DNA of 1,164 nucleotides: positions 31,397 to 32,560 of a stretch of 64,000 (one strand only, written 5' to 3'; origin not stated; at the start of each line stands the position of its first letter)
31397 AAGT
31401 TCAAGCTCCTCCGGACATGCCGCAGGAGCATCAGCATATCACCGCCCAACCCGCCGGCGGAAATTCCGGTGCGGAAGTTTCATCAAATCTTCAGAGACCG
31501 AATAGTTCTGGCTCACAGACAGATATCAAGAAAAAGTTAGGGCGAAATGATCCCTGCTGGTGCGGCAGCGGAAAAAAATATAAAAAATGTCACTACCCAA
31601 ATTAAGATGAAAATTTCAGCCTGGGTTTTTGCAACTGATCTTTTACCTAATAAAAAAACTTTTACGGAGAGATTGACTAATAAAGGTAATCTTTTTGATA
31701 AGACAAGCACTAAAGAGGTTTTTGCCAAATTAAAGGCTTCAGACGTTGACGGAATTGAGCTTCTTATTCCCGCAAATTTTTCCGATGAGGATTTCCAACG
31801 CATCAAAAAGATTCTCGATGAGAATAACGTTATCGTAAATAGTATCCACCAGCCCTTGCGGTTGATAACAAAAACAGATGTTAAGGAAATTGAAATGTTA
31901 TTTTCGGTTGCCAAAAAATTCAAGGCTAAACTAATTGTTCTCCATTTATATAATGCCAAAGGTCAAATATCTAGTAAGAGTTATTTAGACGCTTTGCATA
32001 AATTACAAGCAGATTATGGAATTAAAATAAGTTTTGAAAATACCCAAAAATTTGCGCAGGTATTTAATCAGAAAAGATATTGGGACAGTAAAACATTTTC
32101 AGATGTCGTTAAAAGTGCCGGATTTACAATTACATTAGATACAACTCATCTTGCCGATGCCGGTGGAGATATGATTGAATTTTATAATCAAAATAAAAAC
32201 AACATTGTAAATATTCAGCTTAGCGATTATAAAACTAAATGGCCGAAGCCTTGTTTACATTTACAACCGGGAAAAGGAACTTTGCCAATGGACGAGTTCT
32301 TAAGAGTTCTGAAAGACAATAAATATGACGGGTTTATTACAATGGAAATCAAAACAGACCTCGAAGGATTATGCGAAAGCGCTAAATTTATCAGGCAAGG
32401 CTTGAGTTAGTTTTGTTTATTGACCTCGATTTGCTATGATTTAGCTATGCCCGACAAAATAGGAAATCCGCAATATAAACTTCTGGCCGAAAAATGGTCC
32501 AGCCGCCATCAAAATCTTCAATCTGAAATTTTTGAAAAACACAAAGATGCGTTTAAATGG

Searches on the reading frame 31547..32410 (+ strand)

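Call 71: search_protein_families(library=pfam, proteins=[window:31547-32410:+], max_evalue=0.00001)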
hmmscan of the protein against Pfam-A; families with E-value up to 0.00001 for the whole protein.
window:31547-32410:+ (287 aa): 1 family
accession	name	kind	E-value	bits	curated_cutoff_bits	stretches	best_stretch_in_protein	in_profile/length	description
PF01261.30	AP_endonuc_2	-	1e-24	88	31.1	1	59-284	1-248/249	Xylose isomerase-like TIM barrel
